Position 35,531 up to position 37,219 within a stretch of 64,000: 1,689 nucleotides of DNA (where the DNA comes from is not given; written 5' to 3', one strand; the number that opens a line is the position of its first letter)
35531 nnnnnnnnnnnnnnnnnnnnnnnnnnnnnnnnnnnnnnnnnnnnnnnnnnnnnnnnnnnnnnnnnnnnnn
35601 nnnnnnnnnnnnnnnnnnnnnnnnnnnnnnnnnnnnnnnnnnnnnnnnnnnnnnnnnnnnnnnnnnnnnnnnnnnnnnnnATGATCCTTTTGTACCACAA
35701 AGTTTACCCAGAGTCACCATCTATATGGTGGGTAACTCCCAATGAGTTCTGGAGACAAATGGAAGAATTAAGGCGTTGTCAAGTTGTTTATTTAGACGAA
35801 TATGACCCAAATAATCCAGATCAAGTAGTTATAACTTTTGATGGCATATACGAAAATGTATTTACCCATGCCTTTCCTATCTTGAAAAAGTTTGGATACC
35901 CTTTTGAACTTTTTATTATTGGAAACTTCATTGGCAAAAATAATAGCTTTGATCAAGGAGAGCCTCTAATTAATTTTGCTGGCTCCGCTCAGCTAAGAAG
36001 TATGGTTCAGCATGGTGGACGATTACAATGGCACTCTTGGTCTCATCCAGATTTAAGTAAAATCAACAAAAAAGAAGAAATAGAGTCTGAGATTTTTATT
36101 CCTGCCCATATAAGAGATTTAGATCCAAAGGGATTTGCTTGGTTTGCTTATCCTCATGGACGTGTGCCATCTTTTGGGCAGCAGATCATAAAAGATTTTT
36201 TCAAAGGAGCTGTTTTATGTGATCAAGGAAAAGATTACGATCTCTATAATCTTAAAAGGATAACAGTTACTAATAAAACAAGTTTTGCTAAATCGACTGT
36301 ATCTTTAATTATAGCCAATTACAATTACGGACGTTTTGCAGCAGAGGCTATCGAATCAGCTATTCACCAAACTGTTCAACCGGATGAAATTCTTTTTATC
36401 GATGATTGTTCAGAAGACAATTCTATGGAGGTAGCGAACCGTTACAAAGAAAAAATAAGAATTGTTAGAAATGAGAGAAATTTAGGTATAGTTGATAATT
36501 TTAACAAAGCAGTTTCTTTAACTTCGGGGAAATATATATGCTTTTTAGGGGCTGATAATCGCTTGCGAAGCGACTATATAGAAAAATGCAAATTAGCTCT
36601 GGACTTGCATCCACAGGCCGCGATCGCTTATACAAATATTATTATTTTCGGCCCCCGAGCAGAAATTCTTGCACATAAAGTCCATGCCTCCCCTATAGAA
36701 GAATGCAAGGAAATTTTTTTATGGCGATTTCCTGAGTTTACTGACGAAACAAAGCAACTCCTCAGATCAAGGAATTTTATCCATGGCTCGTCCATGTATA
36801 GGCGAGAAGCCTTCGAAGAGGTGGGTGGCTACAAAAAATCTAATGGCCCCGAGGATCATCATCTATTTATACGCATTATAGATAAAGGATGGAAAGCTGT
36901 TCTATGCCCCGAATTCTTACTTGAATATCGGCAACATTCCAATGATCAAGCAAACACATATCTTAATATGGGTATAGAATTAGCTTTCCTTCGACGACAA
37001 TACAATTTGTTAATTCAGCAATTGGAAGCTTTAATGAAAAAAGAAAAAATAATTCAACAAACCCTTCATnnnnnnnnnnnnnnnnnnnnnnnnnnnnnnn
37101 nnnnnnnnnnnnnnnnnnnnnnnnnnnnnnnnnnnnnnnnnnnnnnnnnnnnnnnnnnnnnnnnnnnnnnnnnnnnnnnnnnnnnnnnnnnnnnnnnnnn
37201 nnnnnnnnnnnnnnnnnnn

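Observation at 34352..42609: Flagellin-adjacent glycosylation island with a 1727-aa seven-module enzyme (CE4-GT2-TPR-GT2-GT4-GT2-TPR) under a sigma-54 promoter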

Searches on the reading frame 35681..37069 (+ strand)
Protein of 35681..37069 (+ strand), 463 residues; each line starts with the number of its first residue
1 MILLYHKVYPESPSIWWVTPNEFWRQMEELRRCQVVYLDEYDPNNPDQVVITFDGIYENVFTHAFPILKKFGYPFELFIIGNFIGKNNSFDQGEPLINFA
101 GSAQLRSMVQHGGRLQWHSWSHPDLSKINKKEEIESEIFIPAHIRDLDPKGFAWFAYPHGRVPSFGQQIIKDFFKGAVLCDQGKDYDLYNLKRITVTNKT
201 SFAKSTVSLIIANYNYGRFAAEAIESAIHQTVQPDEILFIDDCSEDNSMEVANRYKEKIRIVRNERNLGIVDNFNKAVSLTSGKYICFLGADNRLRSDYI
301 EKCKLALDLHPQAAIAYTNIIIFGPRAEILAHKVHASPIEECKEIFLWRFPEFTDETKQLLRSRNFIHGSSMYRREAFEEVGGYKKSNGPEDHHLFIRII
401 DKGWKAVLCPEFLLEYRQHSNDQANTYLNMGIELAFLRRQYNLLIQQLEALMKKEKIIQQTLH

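Call 25: search_solved_structures(query=window:35681-37069:+, max_evalue=0.01)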
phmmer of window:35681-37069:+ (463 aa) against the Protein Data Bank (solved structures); distinct sequences matched with E-value up to 0.01: 16.
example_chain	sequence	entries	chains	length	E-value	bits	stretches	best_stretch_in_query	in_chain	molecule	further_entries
2z87_A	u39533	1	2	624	3.7e-11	45.5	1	196-307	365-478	Chondroitin synthase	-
2z86_A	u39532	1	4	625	3.7e-11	45.5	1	196-307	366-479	Chondroitin synthase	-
8vh7_A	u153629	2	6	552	3.1e-10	42.4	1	194-307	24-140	Heparosan synthase B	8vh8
8viw_A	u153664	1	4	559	3.3e-10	42.3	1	194-307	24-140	Heparosan synthase B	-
6p61_A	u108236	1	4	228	3.1e-09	39.1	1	205-313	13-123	Glycosyltransferase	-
5hea_A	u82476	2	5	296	2.8e-08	36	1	206-307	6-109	Putative glycosyltransferase (GalT1)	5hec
3bcv_A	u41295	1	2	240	2.9e-07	32.6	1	206-299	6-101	Putative glycosyltransferase protein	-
1h7l_A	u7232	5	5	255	5.5e-07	31.7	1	207-318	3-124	SPORE COAT POLYSACCHARIDE BIOSYNTHESIS PROTEIN SPSA | PROTEIN (SPORE COAT POLYSACCHARIDE BIOSYNTHESIS PROTEIN SPSA)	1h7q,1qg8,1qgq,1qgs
5tz8_A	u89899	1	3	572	3.7e-06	29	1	208-311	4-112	Glycosyl transferase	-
4wcj_A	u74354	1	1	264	4.4e-06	28.7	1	2-87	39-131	Polysaccharide deacetylase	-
5tze_C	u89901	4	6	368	5.1e-06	28.5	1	208-311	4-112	Glycosyl transferase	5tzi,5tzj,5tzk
9omm_A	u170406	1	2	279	0.00021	23.2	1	207-299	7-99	Glycosyltransferase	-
9omh_A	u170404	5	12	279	0.00021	23.2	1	207-299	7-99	Glycosyltransferase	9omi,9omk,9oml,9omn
9omj_A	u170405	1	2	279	0.00022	23.1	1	207-299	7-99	Glycosyltransferase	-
7msk_A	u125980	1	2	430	0.0018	20.1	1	210-295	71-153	Glyco_trans_2-like domain-containing protein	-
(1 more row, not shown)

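Call 30: find_related_loci(query=A1, collection=genome_contigs, flank=10000)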
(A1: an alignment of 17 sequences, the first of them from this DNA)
Query A1 (455 aa) in genome_contigs; peptide patterns used: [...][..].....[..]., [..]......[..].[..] (x = any residue, [..] = any of these).
79 stretches matched a pattern; 61 encode a relative of the query (tblastn E <= 1e-3); 60 distinct loci.
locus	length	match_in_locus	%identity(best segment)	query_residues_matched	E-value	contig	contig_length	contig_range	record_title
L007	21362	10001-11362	65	1-454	0e+0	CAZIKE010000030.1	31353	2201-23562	MAG TPA_asm: uncultured Chitinophagales bacterium isolate SRP290908_co1_392 genome assembly, contig: NODE_1693_length_31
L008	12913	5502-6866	64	1-454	0e+0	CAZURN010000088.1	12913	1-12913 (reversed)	MAG TPA_asm: uncultured Syntrophobacteraceae bacterium isolate SRP278314_co2_239 genome assembly, contig: NODE_6529_leng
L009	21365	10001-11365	62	1-454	0e+0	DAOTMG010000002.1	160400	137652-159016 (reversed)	MAG TPA_asm: Syntrophales bacterium isolate AMR_MDS_2927 NODE_59_length_160400_cov_10.517428, whole genome shotgun seque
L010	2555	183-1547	62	1-454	0e+0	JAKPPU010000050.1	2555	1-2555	MAG: Deltaproteobacteria bacterium isolate JPNA_maxbin.145 k141_451736, whole genome shotgun sequence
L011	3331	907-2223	62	1-439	0e+0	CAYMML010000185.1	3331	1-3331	MAG TPA_asm: uncultured Thermodesulfovibrio sp. isolate SRP162660_co1_93 genome assembly, contig: NODE_44633_length_3331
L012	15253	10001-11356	60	1-451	0e+0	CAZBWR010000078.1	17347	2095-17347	MAG TPA_asm: uncultured Chitinophagales bacterium isolate SRP287453_co1_248 genome assembly, contig: NODE_5866_length_17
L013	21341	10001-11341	61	1-447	0e+0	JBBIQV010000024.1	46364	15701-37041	MAG: Nitrospiraceae bacterium isolate PGF172224_bin_334 NODE_368_length_46364_cov_7.713144, whole genome shotgun sequenc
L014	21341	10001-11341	59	1-447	0e+0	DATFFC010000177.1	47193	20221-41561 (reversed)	MAG TPA_asm: Nitrospiraceae bacterium isolate SMAG_U8624 k141_1348316, whole genome shotgun sequence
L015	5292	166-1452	60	12-439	0e+0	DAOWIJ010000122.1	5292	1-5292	MAG TPA_asm: Candidatus Neomarinimicrobiota bacterium isolate CSMAG_2040 CSMAG_2040_k141_1657726_length_5292_cov_14.0000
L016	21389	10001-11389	57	1-455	0e+0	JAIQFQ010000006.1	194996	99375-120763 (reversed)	MAG: Terriglobia bacterium isolate SRVP_14 SR-VP_26_10_2019_C_40cm_scaffold_228, whole genome shotgun sequence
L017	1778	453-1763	54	1-440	1e-177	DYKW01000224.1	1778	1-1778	MAG TPA_asm: Anaerolinea thermophila isolate SulCav_AS07-7_54_483 SulCav_AS07_7_52666_length_1778_cov_225_832269, whole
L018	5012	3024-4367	55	1-450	2e-165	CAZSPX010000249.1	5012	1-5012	MAG TPA_asm: uncultured Anaerolineaceae bacterium isolate SRP173033_co2_38 genome assembly, contig: NODE_12865_length_50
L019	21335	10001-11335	55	1-448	2e-161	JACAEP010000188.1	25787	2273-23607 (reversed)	MAG: Chloroflexota bacterium isolate L.E.CH.43_1 k119_1265514, whole genome shotgun sequence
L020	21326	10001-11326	53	1-445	4e-160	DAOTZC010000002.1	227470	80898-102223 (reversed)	MAG TPA_asm: Anaerolineales bacterium isolate H39_479 k131_1231094, whole genome shotgun sequence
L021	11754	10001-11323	54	1-444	9e-160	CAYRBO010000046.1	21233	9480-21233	MAG TPA_asm: uncultured Anaerolinea sp. isolate binchicken_co135_89 genome assembly, contig: NODE_4193_length_21233_cov_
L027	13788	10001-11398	51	1-455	2e-156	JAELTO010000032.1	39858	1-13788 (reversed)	Xylophilus sp. ASV27 NODE_32_length_39858_cov_24.924719, whole genome shotgun sequence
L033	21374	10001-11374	50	1-454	9e-150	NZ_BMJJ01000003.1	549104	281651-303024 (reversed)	Aureimonas glaciei strain CGMCC 1.15493 sequence03, whole genome shotgun sequence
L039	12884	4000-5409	49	2-453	2e-146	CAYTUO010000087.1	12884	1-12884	MAG TPA_asm: uncultured Pleurocapsa sp. isolate binchicken_co274_59 genome assembly, contig: NODE_12108_length_12884_cov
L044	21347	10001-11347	49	1-441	1e-141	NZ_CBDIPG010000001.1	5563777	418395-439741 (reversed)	MAG: Kordia sp. isolate C9799-m2-bin15 P-CCAP979-9-C1, whole genome shotgun sequence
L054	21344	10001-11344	46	1-441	2e-128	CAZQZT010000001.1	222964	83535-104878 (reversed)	MAG TPA_asm: uncultured Candidatus Saccharibacteria bacterium isolate binchicken_co308_31 genome assembly, contig: NODE_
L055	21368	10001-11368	47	1-453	5e-129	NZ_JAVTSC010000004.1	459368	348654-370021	Pedobacter heparinus strain S10_4.1 contig_0004, whole genome shotgun sequence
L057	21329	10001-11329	54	1-439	2e-156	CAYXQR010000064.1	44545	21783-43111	MAG TPA_asm: uncultured Nitrosospira sp. isolate binchicken_co31_354 genome assembly, contig: k141_405165, whole genome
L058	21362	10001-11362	63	1-454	0e+0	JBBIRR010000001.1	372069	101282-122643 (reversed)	MAG: Ignavibacteriales bacterium isolate ETS170220_bin_354 NODE_1_length_372069_cov_5.90741, whole genome shotgun sequen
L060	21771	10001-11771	54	1-449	1e-77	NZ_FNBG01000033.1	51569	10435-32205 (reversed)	Fontibacillus panacisegetis strain DSM 28129, whole genome shotgun sequence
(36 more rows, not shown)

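Call 48: predict_structure(alignment_id=A1)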
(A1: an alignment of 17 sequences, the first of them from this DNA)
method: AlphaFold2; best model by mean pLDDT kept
length: 455 residues; sequences in the alignment: 17
mean_pLDDT: 88.5   pTM: 0.65
mean pLDDT of the five models: 88.5, 88.3, 87.3, 84.6, 82.5
residues with pLDDT >= 90: 272; 70-90: 158; 50-70: 17; < 50: 8
segments of 3 or more residues with pLDDT < 50: 426-430
pLDDT, mean of each block of 10 residues (from residue 1): 92 88 89 92 91 93 96 96 91 86 97 96 90 93 94 92 85 90 81 90 86 90 94 92 93 96 94 95 95 92 90 92 82 85 84 84 72 96 88 90 93 81 48 67 87 77
secondary structure, 60 per line:
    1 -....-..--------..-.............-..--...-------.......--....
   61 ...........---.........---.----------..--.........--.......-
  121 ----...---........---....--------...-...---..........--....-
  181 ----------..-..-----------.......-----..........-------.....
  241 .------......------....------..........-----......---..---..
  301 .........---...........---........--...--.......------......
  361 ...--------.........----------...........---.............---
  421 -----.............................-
elements in order: E2-5 H20-32 E48-54 H58-71 E75-80 H102-110 E113-119 H131-138 H142-145 E154-156 H164-173 E176-179 E207-213 H219-228 E236-241 H248-253 E260-263 H270-279 E285-290 H299-309 E313-323 H327-334 E337-339 E342-348 H355-363 E372-374 H375-380 H391-401 E405-417 H426-454

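Call 52: search_protein_families(library=pfam, proteins=[L058:10001-13129:+, L058:12961-16857:+, L058:16802-18430:+, L009:10001-13681:+, L009:13763-20380:+], max_evalue=0.00001)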
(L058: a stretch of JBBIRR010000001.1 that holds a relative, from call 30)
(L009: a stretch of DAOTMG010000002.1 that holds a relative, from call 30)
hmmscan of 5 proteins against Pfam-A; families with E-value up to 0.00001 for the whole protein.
L058:10001-13129:+ (1042 aa): 18 families
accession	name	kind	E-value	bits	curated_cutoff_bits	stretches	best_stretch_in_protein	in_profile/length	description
PF00535.33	Glycos_transf_2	-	7.1e-28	98.1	23.3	1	208-381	1-167/168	Glycosyl transferase family 2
PF14559.12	TPR_19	-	4.2e-14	53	25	1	547-605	2-60/68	Tetratricopeptide repeat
PF01522.26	Polysacc_deac_1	-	6.8e-14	52.3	23.1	1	43-171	3-117/124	Polysaccharide deacetylase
PF13649.12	Methyltransf_25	-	1.7e-13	51.5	27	1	762-851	1-89/97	Methyltransferase domain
PF07719.23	TPR_2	-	1.9e-13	49.8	27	0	536-568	1-33/34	Tetratricopeptide repeat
PF13847.12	Methyltransf_31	-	3.2e-13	50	27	1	759-866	4-112/145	Methyltransferase domain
PF08241.18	Methyltransf_11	-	9.4e-11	42.7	21.2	1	763-851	1-83/95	Methyltransferase domain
PF08242.18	Methyltransf_12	-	1.2e-10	42.5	30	1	763-853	1-90/98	Methyltransferase domain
PF13489.12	Methyltransf_23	-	1.3e-10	41.7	27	1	745-863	9-116/164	Methyltransferase domain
PF00515.34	TPR_1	-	4.1e-09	36.3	27.8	0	537-569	2-34/34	Tetratricopeptide repeat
PF13432.12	TPR_16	-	7.1e-09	36.4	32.7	0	576-637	3-64/65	Tetratricopeptide repeat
PF10111.15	Glyco_tranf_2_2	-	1e-08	35.5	27.3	1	235-420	30-219/276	Glycosyltransferase like family 2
PF13414.12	TPR_11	-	1.1e-08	35.1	26.8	0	548-583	6-41/42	TPR repeat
PF13428.12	TPR_14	-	2.8e-07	31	23.5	0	571-611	2-42/44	Tetratricopeptide repeat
PF13424.12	TPR_12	-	3.2e-07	30.9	30.1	0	538-594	5-69/77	Tetratricopeptide repeat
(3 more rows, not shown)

L058:12961-16857:+ (1298 aa): 13 families
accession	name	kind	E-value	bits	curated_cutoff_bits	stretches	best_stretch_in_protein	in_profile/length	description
PF00535.33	Glycos_transf_2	-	6.5e-57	192.6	23.3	2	215-335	1-123/168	Glycosyl transferase family 2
PF13641.12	Glyco_tranf_2_3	-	1.6e-39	136.7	27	2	876-1093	2-219/230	Glycosyltransferase like family 2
PF13692.12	Glyco_trans_1_4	-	8.3e-28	97.9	27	1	688-824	2-142/142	Glycosyl transferases group 1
PF10111.15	Glyco_tranf_2_2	-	1.5e-15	57.9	27.3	2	880-1071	4-202/276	Glycosyltransferase like family 2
PF13632.12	Glyco_trans_2_3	-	1.5e-12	48.2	27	0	956-1091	1-129/198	Glycosyl transferase family group 2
PF13712.12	Glyco_tranf_2_5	-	8.5e-11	42.4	27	0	937-1102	37-205/210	Glycosyltransferase like family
PF14559.12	TPR_19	-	6.8e-10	39.6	25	0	118-165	4-51/68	Tetratricopeptide repeat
PF07719.23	TPR_2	-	2.6e-09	36.9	27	0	107-138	3-34/34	Tetratricopeptide repeat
PF13428.12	TPR_14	-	7.7e-09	35.8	23.5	0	108-148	4-44/44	Tetratricopeptide repeat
PF00534.26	Glycos_transf_1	-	1.4e-08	35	26.4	1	685-835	13-169/172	Glycosyl transferases group 1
PF13181.12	TPR_8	-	4.7e-08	33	25.7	0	107-138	3-34/34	Tetratricopeptide repeat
PF13424.12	TPR_12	-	4.3e-07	30.5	30.1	0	94-135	36-75/77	Tetratricopeptide repeat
PF13432.12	TPR_16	-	2.8e-06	28.1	32.7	0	1194-1235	4-45/65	Tetratricopeptide repeat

L058:16802-18430:+ (542 aa): 11 families
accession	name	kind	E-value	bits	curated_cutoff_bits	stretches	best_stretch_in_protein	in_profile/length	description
PF00535.33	Glycos_transf_2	-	1.2e-24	87.6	23.3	1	33-168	1-132/168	Glycosyl transferase family 2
PF14559.12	TPR_19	-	2.8e-18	66.4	25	0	431-480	4-53/68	Tetratricopeptide repeat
PF07719.23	TPR_2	-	8e-14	51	27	0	266-297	1-32/34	Tetratricopeptide repeat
PF13428.12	TPR_14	-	7.9e-12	45.1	23.5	0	354-392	5-43/44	Tetratricopeptide repeat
PF00515.34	TPR_1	-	4e-11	42.7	27.8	0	355-382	6-33/34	Tetratricopeptide repeat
PF12895.13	ANAPC3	-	1.3e-09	38.7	27.2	0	271-325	28-81/82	Anaphase-promoting complex, cyclosome, subunit 3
PF13704.12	Glyco_tranf_2_4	-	2.2e-09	38.1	27.5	1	39-119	1-88/98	Glycosyl transferase family 2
PF13176.12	TPR_7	-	6.4e-08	32.5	27.9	0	356-386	5-35/36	Tetratricopeptide repeat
PF13432.12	TPR_16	-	1.9e-07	31.8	32.7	0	233-297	2-62/65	Tetratricopeptide repeat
PF13424.12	TPR_12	-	3.4e-07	30.8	30.1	0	269-331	6-76/77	Tetratricopeptide repeat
PF13174.12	TPR_6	-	7.4e-06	26.7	26.3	0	229-254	1-26/33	Tetratricopeptide repeat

L009:10001-13681:+ (1226 aa): 19 families
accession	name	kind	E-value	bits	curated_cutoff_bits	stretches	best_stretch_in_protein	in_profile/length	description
PF00535.33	Glycos_transf_2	-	5.9e-28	98.3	23.3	1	209-382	1-167/168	Glycosyl transferase family 2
PF07719.23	TPR_2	-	1.4e-26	90.8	27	0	668-700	1-33/34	Tetratricopeptide repeat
PF00515.34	TPR_1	-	4.9e-24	83.6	27.8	0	668-699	1-32/34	Tetratricopeptide repeat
PF13428.12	TPR_14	-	2.1e-21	74.7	23.5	0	705-744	4-42/44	Tetratricopeptide repeat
PF14559.12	TPR_19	-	1.1e-19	71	25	0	713-768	1-56/68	Tetratricopeptide repeat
PF13414.12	TPR_11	-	8.2e-19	67.5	26.8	1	714-751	5-42/42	TPR repeat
PF13424.12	TPR_12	-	2.2e-18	66.6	30.1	1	659-698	36-75/77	Tetratricopeptide repeat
PF13181.12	TPR_8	-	2.7e-16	58.7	25.7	0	714-736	12-34/34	Tetratricopeptide repeat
PF13432.12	TPR_16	-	6.4e-16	58.9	32.7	2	682-736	11-64/65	Tetratricopeptide repeat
PF13431.12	TPR_17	-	8.3e-16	57.3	24.4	0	499-527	3-31/34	Tetratricopeptide repeat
PF01522.26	Polysacc_deac_1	-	4.4e-12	46.5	23.1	1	43-173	3-118/124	Polysaccharide deacetylase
PF13371.12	TPR_9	-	5.8e-12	45.9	35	0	485-542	5-62/73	Tetratricopeptide repeat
PF23914.1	TPR_CcmH_CycH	-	1.3e-10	41.8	42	0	657-764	39-148/158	Cytochrome c-type biogenesis protein H TPR domain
PF04055.27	Radical_SAM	-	1.9e-09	38.3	29.5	1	905-1068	4-164/166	Radical SAM superfamily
PF13186.11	SPASM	-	1.7e-08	35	21.5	1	1155-1203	1-57/67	Iron-sulfur cluster-binding domain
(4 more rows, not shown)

L009:13763-20380:+ (2205 aa): 28 families (the best 25 are shown)
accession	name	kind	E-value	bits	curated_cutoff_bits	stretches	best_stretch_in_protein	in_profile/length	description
PF00535.33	Glycos_transf_2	-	2.1e-51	174.7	23.3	2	518-633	1-114/168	Glycosyl transferase family 2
PF14559.12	TPR_19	-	1.2e-26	93.3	25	1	2023-2087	3-67/68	Tetratricopeptide repeat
PF13489.12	Methyltransf_23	-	3.8e-24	85.7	27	1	284-434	13-162/164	Methyltransferase domain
PF07719.23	TPR_2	-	9.3e-24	82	27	1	61-92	2-33/34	Tetratricopeptide repeat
PF13181.12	TPR_8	-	4.8e-21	73.5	25.7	1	62-92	3-33/34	Tetratricopeptide repeat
PF13432.12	TPR_16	-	2e-20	73.3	32.7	0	1979-2043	1-63/65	Tetratricopeptide repeat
PF00515.34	TPR_1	-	8.8e-19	66.9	27.8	1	60-92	1-33/34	Tetratricopeptide repeat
PF13428.12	TPR_14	-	4.7e-17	61.2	23.5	0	70-102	11-43/44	Tetratricopeptide repeat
PF08241.18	Methyltransf_11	-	2.8e-16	60.4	21.2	1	298-387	1-94/95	Methyltransferase domain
PF13641.12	Glyco_tranf_2_3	-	7e-16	59.4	27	1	518-741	4-216/230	Glycosyltransferase like family 2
PF23914.1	TPR_CcmH_CycH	-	1e-14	55.1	42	0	66-158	56-150/158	Cytochrome c-type biogenesis protein H TPR domain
PF13692.12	Glyco_trans_1_4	-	1.4e-14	55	27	1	1246-1379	3-128/142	Glycosyl transferases group 1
PF00534.26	Glycos_transf_1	-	1.4e-14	54.4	26.4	1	1241-1379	12-144/172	Glycosyl transferases group 1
PF13414.12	TPR_11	-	4.1e-14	52.4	26.8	0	70-102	4-36/42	TPR repeat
PF13431.12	TPR_17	-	1e-13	50.8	24.4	0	52-80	5-33/34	Tetratricopeptide repeat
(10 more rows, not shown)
